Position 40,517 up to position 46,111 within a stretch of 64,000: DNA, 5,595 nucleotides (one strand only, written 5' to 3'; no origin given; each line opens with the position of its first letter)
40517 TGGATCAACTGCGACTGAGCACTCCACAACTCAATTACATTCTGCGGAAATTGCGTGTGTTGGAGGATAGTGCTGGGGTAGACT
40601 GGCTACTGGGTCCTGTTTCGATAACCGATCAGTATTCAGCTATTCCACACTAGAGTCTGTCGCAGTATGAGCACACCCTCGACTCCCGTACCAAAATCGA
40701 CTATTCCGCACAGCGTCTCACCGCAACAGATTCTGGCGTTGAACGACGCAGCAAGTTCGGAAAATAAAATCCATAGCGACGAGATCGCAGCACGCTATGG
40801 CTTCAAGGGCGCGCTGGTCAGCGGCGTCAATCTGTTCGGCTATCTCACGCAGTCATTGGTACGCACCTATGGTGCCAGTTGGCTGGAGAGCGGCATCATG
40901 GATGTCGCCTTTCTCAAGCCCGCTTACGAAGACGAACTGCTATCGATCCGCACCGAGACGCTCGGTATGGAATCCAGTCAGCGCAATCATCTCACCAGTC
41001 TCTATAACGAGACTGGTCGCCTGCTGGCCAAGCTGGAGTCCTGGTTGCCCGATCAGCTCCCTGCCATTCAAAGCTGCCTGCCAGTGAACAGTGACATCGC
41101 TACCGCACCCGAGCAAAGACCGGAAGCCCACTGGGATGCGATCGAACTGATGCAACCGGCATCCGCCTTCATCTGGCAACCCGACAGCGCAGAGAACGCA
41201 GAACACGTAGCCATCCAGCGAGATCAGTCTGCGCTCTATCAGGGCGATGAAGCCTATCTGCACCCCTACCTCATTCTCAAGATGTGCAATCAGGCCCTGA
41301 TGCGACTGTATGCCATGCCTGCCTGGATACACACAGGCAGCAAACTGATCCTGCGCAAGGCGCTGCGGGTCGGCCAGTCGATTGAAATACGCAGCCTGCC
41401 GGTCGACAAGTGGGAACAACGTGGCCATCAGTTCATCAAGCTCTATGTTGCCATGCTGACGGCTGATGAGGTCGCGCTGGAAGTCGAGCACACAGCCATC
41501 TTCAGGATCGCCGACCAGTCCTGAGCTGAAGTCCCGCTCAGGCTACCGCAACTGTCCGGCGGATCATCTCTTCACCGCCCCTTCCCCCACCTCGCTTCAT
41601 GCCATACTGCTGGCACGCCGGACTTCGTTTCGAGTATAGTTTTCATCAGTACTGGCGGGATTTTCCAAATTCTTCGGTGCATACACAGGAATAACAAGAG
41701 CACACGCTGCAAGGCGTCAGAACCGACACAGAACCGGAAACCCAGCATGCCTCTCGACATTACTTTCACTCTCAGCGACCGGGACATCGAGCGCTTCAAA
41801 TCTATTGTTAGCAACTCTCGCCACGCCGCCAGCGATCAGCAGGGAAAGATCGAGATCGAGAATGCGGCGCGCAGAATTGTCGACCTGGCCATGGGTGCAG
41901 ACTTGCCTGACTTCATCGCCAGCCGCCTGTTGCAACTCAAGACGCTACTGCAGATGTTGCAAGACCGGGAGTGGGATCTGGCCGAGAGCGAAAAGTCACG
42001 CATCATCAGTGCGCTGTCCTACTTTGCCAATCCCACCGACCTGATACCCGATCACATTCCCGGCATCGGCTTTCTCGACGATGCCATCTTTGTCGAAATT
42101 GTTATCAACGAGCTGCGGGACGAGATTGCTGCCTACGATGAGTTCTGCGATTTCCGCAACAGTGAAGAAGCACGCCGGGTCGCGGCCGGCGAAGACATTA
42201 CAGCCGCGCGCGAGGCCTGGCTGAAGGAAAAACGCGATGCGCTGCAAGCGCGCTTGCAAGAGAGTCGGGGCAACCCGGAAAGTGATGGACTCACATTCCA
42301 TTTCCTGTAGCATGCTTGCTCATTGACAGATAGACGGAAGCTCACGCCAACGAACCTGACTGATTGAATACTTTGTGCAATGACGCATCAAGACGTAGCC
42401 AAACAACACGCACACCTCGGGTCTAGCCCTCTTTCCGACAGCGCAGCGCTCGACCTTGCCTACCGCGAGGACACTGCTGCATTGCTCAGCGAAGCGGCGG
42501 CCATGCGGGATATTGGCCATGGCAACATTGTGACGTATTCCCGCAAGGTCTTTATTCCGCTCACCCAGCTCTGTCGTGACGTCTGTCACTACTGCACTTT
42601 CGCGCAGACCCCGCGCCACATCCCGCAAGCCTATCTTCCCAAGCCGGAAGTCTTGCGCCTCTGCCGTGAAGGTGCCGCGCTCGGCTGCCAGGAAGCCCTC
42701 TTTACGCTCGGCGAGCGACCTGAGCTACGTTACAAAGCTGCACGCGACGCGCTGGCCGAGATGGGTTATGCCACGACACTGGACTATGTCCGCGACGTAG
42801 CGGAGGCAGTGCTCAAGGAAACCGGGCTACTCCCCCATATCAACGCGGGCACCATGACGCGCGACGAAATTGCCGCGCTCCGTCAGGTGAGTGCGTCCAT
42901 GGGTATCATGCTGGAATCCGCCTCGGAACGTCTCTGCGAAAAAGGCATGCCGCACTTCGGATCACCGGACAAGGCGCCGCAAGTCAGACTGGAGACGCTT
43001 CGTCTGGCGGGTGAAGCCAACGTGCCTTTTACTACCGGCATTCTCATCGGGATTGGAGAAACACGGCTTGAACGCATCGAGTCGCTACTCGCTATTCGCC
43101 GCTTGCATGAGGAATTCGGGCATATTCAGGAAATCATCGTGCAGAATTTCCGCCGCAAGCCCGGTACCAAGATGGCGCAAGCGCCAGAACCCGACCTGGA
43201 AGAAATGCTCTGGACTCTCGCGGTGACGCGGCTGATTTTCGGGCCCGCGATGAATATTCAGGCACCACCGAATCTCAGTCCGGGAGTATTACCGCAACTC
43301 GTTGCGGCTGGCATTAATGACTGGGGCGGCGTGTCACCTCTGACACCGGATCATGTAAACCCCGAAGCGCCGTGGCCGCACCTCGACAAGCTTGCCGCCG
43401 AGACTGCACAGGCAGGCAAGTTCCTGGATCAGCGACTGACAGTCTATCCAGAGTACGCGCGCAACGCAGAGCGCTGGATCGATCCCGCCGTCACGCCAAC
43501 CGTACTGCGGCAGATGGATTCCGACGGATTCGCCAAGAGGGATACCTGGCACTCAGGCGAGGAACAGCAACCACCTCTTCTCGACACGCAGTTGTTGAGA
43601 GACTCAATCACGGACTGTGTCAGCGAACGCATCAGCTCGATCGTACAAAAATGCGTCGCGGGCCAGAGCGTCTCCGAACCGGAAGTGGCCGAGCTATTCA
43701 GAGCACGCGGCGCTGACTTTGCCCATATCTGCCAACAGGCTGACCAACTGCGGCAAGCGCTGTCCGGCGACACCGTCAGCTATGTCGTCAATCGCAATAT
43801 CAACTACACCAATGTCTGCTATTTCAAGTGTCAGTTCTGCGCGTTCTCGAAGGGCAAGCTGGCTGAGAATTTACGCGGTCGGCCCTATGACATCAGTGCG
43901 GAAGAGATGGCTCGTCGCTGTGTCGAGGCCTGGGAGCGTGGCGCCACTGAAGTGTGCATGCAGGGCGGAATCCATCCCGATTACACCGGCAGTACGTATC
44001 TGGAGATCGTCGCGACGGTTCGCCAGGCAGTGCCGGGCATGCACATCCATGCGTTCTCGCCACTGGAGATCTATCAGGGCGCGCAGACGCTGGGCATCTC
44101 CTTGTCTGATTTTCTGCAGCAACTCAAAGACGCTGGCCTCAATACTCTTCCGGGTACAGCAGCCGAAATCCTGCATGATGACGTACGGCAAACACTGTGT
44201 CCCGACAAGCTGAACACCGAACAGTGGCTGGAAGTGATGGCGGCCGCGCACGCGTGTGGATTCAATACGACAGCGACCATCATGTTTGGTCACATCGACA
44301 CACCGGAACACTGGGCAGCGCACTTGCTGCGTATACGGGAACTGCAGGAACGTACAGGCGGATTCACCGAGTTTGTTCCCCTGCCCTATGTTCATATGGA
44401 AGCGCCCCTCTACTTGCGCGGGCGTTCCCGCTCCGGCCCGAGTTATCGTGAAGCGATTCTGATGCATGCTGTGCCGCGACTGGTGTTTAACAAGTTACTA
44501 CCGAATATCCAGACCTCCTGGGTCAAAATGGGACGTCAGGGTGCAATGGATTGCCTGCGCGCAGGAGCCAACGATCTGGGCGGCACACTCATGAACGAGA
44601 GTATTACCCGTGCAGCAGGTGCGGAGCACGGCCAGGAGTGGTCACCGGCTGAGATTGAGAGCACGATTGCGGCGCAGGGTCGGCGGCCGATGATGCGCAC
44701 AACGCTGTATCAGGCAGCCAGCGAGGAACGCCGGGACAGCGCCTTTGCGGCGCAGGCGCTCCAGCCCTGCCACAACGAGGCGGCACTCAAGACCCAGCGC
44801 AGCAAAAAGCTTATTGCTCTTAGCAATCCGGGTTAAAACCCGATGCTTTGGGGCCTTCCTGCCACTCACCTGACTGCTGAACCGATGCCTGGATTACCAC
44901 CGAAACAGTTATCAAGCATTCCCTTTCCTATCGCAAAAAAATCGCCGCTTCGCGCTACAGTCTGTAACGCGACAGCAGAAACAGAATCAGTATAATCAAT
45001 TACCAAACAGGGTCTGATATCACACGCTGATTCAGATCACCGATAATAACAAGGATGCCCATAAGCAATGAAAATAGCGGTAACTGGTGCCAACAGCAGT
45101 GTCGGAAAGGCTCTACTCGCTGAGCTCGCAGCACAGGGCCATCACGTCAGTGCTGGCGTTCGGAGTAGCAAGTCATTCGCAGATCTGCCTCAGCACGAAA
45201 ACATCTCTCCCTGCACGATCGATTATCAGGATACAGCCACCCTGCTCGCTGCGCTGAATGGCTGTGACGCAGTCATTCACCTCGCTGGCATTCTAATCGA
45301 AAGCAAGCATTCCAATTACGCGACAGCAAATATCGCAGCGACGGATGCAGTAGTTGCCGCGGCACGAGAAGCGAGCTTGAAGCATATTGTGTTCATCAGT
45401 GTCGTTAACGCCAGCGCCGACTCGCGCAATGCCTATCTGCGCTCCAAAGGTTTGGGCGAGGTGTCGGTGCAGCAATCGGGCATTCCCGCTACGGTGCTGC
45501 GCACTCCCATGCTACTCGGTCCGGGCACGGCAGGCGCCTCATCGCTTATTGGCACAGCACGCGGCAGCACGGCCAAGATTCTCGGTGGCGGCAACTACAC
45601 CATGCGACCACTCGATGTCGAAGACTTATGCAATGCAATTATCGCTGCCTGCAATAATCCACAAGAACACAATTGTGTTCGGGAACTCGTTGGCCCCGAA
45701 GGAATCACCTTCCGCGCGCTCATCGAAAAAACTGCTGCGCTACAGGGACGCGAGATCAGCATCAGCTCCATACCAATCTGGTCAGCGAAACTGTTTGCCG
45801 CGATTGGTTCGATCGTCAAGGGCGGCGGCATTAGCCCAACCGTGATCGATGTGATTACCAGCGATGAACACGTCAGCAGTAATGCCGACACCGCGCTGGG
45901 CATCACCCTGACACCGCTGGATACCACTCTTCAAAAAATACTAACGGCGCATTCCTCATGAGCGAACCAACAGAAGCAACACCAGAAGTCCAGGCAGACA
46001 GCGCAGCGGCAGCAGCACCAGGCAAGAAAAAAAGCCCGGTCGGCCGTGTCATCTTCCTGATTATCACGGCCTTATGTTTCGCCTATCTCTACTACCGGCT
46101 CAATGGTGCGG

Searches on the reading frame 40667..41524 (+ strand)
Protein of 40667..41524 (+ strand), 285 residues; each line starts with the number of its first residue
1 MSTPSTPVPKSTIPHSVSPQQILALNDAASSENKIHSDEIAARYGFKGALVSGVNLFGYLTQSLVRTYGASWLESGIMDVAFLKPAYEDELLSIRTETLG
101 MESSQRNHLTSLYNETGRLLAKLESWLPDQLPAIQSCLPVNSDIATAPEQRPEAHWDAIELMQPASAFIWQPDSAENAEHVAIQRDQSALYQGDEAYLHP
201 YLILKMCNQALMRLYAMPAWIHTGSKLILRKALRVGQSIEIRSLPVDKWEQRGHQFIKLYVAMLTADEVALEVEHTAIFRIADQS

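Call 48: search_protein_families(library=padloc, proteins=[window:40667-41524:+], max_evalue=0.001)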
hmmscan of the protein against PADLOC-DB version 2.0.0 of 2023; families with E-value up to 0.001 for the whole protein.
window:40667-41524:+ (285 aa): 0 families

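Call 50: search_protein_families(library=pfam, proteins=[window:40667-41524:+], max_evalue=0.0001)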
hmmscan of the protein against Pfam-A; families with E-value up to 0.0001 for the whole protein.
window:40667-41524:+ (285 aa): 1 family
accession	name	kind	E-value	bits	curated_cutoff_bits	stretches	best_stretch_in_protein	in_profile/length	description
PF01575.25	MaoC_dehydratas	-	6.1e-05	23.1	27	0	13-109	14-112/123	MaoC like domain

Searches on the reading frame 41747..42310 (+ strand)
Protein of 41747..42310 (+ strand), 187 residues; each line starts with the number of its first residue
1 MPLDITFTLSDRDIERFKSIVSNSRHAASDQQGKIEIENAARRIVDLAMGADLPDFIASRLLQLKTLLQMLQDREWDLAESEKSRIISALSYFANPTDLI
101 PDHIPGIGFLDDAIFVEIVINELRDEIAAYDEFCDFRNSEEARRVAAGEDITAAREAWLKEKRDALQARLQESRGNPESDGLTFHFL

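Call 50: search_protein_families(library=pfam, proteins=[window:41747-42310:+], max_evalue=0.0001)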
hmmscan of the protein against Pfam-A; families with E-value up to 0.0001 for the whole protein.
window:41747-42310:+ (187 aa): 1 family
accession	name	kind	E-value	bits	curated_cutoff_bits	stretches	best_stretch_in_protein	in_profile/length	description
PF06803.17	DUF1232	-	8e-12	45.1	23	1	85-114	4-33/37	Protein of unknown function (DUF1232)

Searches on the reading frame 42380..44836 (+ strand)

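Call 24: search_protein_families(library=pfam, proteins=[window:42380-44836:+], max_evalue=0.001)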
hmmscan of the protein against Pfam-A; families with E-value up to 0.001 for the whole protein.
window:42380-44836:+ (818 aa): 2 families
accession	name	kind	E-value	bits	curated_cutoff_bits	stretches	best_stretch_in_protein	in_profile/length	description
PF04055.27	Radical_SAM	-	1.1e-32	113.9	29.5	2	474-649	1-163/166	Radical SAM superfamily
PF19288.4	CofH_C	-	1e-17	64.5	27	1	661-780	3-119/125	CofH/MqnC C-terminal region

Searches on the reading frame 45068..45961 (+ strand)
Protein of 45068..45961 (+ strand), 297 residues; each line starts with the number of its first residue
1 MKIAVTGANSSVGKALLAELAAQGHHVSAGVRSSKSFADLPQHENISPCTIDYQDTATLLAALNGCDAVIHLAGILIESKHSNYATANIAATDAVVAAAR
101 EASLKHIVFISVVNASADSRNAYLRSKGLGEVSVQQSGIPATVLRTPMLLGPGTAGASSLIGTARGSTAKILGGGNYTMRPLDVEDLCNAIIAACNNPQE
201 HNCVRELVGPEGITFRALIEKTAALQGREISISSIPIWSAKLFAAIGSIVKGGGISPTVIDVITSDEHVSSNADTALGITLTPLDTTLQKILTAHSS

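Call 24: search_protein_families(library=pfam, proteins=[window:45068-45961:+], max_evalue=0.001)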
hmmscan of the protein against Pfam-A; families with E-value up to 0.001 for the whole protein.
window:45068-45961:+ (297 aa): 7 families
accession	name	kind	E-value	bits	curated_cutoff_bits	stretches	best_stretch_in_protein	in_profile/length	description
PF13460.12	NAD_binding_10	-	1.8e-22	80.5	27.2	1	7-153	1-150/184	NAD(P)H-binding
PF01370.27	Epimerase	-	3.3e-18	66.4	20.9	1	3-200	1-230/240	NAD dependent epimerase/dehydratase family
PF05368.20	NmrA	-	6.1e-15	56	27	1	2-236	4-244/298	NmrA-like family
PF01073.25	3Beta_HSD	-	7.3e-10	38.8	22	1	4-118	1-122/280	3-beta hydroxysteroid dehydrogenase/isomerase family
PF04321.23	RmlD_sub_bind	-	9.8e-10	38.4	27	1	1-156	1-158/287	RmlD substrate binding domain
PF07993.18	NAD_binding_4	-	3.2e-06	26.9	20.1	0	116-158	170-216/258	Male sterility protein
PF02719.21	Polysacc_synt_2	-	5.1e-05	23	20.2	1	3-136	1-151/293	Polysaccharide biosynthesis protein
